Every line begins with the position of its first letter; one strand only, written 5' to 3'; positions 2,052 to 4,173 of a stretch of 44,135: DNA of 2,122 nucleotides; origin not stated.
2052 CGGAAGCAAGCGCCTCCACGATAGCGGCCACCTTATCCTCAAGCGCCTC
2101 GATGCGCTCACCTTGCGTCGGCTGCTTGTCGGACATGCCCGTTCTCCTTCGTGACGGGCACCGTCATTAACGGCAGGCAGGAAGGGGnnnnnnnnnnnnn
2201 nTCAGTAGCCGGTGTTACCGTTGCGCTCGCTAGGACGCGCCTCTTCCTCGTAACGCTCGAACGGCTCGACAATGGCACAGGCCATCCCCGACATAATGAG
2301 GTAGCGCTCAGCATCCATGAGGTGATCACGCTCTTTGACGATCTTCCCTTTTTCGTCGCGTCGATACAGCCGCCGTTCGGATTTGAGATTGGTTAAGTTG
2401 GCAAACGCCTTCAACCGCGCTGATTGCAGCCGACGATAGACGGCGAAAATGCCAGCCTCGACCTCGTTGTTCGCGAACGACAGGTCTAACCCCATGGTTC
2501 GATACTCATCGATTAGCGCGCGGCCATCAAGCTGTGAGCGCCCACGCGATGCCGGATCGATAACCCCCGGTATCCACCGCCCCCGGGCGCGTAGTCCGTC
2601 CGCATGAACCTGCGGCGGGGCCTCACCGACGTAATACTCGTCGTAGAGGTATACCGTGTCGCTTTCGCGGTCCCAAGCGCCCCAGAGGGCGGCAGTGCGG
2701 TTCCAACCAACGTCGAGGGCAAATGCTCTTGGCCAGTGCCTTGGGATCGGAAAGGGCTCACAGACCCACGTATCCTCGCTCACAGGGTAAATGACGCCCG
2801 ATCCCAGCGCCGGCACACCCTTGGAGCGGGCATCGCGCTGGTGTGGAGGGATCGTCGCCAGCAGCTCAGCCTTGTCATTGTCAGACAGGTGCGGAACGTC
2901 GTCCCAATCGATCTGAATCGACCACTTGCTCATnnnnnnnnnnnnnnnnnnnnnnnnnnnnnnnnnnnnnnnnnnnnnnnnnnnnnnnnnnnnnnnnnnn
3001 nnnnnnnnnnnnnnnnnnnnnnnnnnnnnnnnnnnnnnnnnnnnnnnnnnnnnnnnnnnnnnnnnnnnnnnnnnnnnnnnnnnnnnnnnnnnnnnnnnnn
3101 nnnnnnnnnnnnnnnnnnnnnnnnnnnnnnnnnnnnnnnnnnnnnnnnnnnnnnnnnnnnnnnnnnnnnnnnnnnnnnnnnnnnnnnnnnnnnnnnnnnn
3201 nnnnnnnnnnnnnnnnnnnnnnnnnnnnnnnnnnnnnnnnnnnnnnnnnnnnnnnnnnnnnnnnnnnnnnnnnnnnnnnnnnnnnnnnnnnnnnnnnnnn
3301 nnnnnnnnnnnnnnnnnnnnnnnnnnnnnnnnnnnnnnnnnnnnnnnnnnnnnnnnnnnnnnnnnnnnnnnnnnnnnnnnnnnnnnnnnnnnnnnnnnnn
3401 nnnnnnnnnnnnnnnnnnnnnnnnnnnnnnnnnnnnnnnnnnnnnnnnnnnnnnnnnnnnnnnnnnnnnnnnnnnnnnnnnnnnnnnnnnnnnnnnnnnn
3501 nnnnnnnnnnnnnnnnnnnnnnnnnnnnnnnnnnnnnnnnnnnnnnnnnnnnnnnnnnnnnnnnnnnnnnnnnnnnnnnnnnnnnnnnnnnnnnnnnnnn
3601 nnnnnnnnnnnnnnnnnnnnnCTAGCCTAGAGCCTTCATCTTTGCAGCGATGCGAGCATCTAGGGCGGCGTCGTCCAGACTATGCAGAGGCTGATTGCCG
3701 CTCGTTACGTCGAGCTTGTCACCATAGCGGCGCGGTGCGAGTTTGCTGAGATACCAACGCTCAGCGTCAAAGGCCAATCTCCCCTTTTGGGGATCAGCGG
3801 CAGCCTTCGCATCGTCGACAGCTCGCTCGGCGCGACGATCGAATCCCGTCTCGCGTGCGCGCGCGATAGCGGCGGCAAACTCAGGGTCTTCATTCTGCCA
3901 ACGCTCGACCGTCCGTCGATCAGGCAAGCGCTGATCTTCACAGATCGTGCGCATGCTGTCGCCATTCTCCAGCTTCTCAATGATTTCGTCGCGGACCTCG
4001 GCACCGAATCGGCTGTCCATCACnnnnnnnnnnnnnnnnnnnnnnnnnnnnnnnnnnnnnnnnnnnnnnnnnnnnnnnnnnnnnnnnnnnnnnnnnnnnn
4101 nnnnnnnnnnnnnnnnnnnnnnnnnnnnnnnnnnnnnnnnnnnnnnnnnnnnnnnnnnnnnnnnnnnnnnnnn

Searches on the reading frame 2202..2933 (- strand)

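Call 58: search_protein_families(library=pfam, max_evalue=0.01, proteins=[window:2202-2933:-])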
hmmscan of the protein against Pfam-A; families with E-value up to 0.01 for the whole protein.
window:2202-2933:- (243 aa): 1 family
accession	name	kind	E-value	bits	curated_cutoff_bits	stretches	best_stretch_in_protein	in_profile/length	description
PF17289.8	Terminase_6C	-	6.3e-05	23.4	22.6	1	80-215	13-154/155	Terminase RNaseH-like domain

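Call 59: search_protein_families(library=phrogs, max_evalue=0.001, proteins=[window:2202-2933:-])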
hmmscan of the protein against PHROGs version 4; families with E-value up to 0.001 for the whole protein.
window:2202-2933:- (243 aa): 3 families
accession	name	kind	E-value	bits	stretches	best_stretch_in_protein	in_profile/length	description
phrog_5653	-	head and packaging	6.2e-21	76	1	44-217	6-181/199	terminase large subunit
phrog_2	-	head and packaging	1.8e-14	54.5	1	5-215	424-591/807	terminase large subunit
phrog_30463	-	unknown function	3.1e-09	38.4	1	155-216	12-73/101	-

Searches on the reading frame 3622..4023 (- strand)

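Call 12: search_protein_families(library=pfam, max_evalue=0.01, proteins=[window:3622-4023:-])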
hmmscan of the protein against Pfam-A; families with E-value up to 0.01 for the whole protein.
window:3622-4023:- (133 aa): 1 family
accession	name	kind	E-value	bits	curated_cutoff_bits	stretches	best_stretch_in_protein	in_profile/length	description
PF20901.3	Sf6_terminase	-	1.2e-27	96.5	27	1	8-106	3-105/106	Bacteriophage Sf6, terminase small subunit-like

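Call 13: search_protein_families(library=phrogs, max_evalue=0.01, proteins=[window:3622-4023:-])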
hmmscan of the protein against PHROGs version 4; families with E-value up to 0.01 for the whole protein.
window:3622-4023:- (133 aa): 2 families
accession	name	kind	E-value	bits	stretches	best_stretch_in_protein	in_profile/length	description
phrog_1482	-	head and packaging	3.4e-29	102.4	1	4-108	13-121/147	terminase small subunit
phrog_4044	-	head and packaging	0.00019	22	1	33-66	50-82/180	terminase small subunit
